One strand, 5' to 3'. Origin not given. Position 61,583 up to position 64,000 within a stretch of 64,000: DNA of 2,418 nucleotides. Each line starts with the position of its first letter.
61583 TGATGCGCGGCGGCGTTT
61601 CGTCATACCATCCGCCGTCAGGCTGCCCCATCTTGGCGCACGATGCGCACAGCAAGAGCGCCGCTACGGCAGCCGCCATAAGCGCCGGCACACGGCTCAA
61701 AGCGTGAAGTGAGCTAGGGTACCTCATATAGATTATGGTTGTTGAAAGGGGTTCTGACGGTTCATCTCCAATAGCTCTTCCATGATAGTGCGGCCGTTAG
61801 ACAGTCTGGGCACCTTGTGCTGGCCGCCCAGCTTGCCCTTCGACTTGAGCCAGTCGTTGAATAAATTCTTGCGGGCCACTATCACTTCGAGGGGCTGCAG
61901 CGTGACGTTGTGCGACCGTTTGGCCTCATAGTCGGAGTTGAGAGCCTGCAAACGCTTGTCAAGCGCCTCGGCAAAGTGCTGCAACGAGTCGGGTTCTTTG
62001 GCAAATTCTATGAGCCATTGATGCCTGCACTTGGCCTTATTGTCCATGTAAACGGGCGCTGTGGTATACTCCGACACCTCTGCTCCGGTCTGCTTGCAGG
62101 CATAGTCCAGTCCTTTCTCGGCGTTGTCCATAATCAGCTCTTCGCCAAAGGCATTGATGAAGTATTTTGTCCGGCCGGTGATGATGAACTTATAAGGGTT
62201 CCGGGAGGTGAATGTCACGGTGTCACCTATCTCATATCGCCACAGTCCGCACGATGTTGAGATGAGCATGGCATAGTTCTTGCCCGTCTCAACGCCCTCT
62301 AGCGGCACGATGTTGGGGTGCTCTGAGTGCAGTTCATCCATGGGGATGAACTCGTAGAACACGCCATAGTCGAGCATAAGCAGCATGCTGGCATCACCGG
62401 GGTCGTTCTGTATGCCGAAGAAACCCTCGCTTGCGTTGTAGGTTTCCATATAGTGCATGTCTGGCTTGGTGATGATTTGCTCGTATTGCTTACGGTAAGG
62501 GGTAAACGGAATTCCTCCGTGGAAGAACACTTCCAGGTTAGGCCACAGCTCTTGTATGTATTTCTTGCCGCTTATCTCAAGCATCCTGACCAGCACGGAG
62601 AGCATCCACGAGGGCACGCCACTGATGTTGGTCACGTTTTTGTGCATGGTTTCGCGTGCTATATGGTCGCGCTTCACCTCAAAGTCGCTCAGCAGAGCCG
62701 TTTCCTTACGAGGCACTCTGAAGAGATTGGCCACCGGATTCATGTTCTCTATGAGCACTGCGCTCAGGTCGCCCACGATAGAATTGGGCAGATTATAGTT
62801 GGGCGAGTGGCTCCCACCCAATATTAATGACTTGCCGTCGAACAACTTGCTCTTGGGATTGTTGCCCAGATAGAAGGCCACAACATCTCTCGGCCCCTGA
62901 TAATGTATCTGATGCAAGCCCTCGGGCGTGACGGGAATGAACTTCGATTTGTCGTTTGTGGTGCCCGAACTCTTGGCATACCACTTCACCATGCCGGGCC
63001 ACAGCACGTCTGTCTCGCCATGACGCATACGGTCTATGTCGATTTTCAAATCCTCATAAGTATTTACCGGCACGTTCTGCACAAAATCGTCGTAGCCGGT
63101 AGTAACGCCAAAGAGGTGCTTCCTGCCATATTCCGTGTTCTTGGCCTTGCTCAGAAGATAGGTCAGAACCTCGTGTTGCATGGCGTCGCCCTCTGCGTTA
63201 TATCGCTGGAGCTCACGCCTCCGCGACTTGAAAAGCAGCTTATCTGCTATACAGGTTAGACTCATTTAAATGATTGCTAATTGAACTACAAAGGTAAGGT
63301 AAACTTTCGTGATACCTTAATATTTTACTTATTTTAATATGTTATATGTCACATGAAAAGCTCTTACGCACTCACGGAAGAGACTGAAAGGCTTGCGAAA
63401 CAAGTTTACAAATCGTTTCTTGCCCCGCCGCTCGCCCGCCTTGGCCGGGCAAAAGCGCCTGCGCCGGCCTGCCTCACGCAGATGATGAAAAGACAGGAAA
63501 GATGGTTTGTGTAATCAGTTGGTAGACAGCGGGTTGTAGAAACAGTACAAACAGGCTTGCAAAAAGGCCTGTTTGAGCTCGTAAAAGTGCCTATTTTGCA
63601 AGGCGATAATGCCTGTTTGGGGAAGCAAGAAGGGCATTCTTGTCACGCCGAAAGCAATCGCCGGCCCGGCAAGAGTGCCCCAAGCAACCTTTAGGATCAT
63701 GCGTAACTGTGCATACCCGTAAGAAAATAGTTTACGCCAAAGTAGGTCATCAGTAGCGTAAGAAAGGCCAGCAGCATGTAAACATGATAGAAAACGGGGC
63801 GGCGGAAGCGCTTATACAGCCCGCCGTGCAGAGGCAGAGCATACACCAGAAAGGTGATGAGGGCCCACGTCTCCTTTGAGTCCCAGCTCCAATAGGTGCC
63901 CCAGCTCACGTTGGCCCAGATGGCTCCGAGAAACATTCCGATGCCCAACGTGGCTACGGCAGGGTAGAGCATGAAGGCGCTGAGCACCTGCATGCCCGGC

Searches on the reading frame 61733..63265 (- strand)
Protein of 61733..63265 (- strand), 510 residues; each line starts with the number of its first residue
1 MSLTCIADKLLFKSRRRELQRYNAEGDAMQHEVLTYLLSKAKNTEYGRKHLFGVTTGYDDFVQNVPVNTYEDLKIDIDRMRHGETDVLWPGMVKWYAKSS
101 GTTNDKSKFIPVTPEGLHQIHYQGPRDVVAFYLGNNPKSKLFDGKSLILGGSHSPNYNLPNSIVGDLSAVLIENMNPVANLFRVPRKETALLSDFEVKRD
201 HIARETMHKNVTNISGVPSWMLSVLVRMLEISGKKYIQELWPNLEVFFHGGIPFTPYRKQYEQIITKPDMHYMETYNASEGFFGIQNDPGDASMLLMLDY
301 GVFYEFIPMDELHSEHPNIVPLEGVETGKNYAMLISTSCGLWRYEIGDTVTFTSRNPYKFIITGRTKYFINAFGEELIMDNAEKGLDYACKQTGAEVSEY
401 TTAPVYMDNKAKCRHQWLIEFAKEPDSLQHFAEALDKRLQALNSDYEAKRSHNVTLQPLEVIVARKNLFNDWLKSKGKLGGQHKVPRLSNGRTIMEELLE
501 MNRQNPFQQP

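Call 11: search_protein_families(library=pfam, proteins=[window:61733-63265:-])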
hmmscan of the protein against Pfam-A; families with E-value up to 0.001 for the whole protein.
window:61733-63265:- (510 aa): 3 families
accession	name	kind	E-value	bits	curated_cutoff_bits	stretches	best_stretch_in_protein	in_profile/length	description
PF03321.19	GH3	-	1.2e-53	182.7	23.6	1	16-267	2-301/304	GH3 family N-terminal domain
PF23572.1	GH3_C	-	7.7e-28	98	23.6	1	381-491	2-117/119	GH3 family C-terminal domain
PF23571.1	GH3_M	-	6.1e-20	71.5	23.6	1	296-365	2-75/75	GH3 family central domain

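Call 63: find_encoding_contigs(protein=window:61733-63265:-, flank=3000, max_places=10)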
Protein window:61733-63265:- (510 aa): 1 contig read that carries it; 1 place shown.
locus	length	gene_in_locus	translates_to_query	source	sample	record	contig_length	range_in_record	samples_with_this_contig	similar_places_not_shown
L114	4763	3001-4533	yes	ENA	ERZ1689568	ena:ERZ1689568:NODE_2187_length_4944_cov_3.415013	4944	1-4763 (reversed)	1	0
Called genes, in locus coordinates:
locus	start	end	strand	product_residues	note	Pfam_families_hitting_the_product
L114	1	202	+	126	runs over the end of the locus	?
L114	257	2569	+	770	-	PF05140:ResB, PF01578:Cytochrom_C_asm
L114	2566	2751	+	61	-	-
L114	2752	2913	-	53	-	-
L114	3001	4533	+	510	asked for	PF03321:GH3, PF23571:GH3_M, PF23572:GH3_C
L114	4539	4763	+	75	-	?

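Call 65: find_homologous_proteins(query=window:61733-63265:-, max_evalue=1e-80)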
Query window:61733-63265:- (510 aa): 8000 proteins with E <= 1e-80 among 8000 candidates; the best 120 are listed.
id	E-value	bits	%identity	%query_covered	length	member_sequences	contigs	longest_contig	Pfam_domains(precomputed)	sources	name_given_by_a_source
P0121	0.0e+0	1180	99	100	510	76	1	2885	PF03321.20,PF23571.2,PF23572.2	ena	-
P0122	1.0e-279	946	79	99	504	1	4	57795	PF03321.20,PF23571.2,PF23572.2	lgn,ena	-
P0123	2.4e-279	945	79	99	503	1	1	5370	PF03321.20,PF23571.2,PF23572.2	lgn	-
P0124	2.4e-279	945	79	99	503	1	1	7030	PF03321.20,PF23571.2,PF23572.2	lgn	-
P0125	4.1e-279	944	79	99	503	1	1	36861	PF03321.20,PF23571.2,PF23572.2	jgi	jgi:hypothetical protein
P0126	1.4e-278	943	79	99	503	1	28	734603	PF03321.20,PF23571.2,PF23572.2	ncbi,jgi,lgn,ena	-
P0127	4.7e-278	941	79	99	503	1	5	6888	PF03321.20,PF23571.2,PF23572.2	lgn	-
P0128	5.2e-278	941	79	99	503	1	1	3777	PF03321.20,PF23571.2,PF23572.2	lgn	-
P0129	1.3e-277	940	79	99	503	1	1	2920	PF03321.20,PF23571.2,PF23572.2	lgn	-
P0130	1.3e-277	939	79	99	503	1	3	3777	PF03321.20,PF23571.2,PF23572.2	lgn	-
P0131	1.8e-277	939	79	99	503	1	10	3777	PF03321.20,PF23571.2,PF23572.2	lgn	-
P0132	4.4e-276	934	79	99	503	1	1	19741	PF03321.20,PF23571.2,PF23572.2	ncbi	-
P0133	7.0e-276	934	79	98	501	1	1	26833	PF03321.20,PF23571.2,PF23572.2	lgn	-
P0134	3.7e-275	931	77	99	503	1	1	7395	PF03321.20,PF23571.2,PF23572.2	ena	-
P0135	1.3e-274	930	78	99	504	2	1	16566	PF03321.20,PF23571.2,PF23572.2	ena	-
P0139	4.6e-274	928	78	98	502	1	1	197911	PF03321.20,PF23571.2,PF23572.2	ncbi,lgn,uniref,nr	ncbi:GH3 auxin-responsive promoter family protein [Prevotella dentasini]|uniref:GH3 auxin-responsive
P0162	9.8e-271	917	76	99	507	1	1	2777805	PF03321.20,PF23571.2,PF23572.2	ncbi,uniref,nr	ncbi:GH3 auxin-responsive promoter family protein [Prevotella intermedia]|uniref:GH3 auxin-responsiv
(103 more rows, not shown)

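Call 66: find_encoding_contigs(protein=P0126, flank=4000, max_places=2)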
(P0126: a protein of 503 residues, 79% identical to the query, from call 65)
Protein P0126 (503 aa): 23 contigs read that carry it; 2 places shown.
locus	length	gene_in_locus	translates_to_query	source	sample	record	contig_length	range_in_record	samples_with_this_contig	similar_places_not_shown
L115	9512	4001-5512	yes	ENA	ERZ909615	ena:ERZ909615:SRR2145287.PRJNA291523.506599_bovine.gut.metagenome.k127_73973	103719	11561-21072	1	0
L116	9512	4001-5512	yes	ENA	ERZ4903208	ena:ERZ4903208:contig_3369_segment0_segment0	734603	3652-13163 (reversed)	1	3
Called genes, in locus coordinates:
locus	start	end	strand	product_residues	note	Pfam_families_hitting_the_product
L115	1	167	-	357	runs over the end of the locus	PF01075:Glyco_transf_9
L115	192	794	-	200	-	PF14063:DUF4254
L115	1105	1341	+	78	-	PF00550:PP-binding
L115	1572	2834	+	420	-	PF00109:ketoacyl-synt, PF02801:Ketoacyl-synt_C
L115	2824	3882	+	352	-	PF14622:Ribonucleas_3_3, PF22935:RM44_endonuclase (weak), PF00636:Ribonuclease_3, PF00035:dsrm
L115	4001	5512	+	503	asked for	PF03321:GH3, PF23571:GH3_M, PF23572:GH3_C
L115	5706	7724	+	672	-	PF13205:Big_5, PF13620:CarboxypepD_reg (faint), PF17210:SdrD_B (faint), PF09912:DUF2141 (faint), PF14686:fn3_3 (faint)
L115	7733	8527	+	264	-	PF11306:DUF3108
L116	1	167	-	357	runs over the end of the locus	PF01075:Glyco_transf_9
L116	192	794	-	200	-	PF14063:DUF4254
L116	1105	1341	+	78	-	PF00550:PP-binding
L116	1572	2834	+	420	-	PF00109:ketoacyl-synt, PF02801:Ketoacyl-synt_C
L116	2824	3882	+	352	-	PF14622:Ribonucleas_3_3, PF22935:RM44_endonuclase (weak), PF00636:Ribonuclease_3, PF00035:dsrm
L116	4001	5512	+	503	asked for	PF03321:GH3, PF23571:GH3_M, PF23572:GH3_C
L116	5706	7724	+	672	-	PF13205:Big_5, PF13620:CarboxypepD_reg (faint), PF17210:SdrD_B (faint), PF22904:NOMO1-like_2nd (faint), PF09912:DUF2141 (faint), PF14686:fn3_3 (faint)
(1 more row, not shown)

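Call 67: find_encoding_contigs(protein=P0162, flank=4000, max_places=2)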
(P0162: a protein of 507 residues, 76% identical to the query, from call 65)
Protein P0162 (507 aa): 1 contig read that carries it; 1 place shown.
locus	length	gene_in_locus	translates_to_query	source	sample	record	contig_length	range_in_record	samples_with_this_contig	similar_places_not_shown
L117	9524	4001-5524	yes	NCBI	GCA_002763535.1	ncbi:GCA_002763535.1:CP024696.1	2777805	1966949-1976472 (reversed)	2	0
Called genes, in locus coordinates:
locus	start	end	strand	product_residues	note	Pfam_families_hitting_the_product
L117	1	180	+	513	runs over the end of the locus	PF13541:ChlI, PF01078:Mg_chelatase, PF00493:MCM (weak), PF07728:AAA_5, PF13335:Mg_chelatase_C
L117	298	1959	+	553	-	PF06826:Asp-Al_Ex, PF02080:TrkA_C, PF06826:Asp-Al_Ex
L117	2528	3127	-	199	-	-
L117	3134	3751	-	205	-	-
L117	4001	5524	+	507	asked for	PF03321:GH3, PF23571:GH3_M, PF23572:GH3_C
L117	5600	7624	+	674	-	PF13205:Big_5, PF09912:DUF2141 (faint)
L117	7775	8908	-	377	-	PF01637:ATPase_2, PF13191:AAA_16 (weak), PF13173:AAA_14 (faint), PF13401:AAA_22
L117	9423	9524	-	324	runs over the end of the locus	PF14378:PAP2_3, PF01569:PAP2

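Call 68: find_encoding_contigs(protein=P0139, flank=4000, max_places=2)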
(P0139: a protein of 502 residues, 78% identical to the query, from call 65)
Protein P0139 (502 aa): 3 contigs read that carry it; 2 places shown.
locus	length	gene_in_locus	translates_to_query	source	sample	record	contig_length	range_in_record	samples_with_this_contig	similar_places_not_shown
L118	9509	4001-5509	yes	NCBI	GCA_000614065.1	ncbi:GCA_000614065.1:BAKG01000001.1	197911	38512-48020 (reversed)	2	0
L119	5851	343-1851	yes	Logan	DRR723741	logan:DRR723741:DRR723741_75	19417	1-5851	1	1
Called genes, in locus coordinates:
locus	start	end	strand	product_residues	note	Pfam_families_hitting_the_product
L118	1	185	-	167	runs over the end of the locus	PF04542:Sigma70_r2, PF08281:Sigma70_r4_2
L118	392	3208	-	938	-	PF00675:Peptidase_M16, PF05193:Peptidase_M16_C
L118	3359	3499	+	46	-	-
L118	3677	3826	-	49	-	-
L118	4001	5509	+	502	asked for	PF03321:GH3, PF23571:GH3_M, PF23572:GH3_C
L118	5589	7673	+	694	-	PF13205:Big_5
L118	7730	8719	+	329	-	PF02445:NadA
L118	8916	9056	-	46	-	-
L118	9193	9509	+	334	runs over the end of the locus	PF06580:His_kinase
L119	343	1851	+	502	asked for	PF03321:GH3, PF23571:GH3_M, PF23572:GH3_C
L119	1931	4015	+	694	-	PF13205:Big_5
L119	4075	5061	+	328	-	PF02445:NadA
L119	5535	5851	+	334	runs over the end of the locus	PF06580:His_kinase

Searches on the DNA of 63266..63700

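Call 39: search_rna_families(source=window, start=63266, end=63700, threshold=evalue, max_evalue=10)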
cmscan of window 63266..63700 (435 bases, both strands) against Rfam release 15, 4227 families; matches with E-value up to 10: 4.
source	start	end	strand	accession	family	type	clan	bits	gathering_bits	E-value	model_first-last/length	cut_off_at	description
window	63475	63513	+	RF00357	snoR44_J54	Gene; snRNA; snoRNA; CD-box;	CL00069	16.8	48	2.2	1-97/97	no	Small nucleolar RNA R44/J54/Z268 family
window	63537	63581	-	RF03485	mir-4000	Gene; miRNA;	-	14.7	58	4.7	1-54/54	no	mir-4000 microRNA precursor family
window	63573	63652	+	RF00051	mir-17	Gene; miRNA;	-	13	49.5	6.2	1-80/80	no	mir-17 microRNA precursor family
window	63478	63504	+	RF01126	sR41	Gene; snRNA; snoRNA; CD-box;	-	10.6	54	5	1-53/53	no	Small nucleolar RNA sR41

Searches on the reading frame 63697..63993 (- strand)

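Call 11: search_protein_families(library=pfam, proteins=[window:63697-63993:-])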
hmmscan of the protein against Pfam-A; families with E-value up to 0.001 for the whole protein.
window:63697-63993:- (98 aa): 1 family
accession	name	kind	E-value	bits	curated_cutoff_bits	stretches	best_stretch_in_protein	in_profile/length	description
PF01578.25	Cytochrom_C_asm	-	1.5e-21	77.5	29.9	1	11-95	128-212/212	Cytochrome C assembly protein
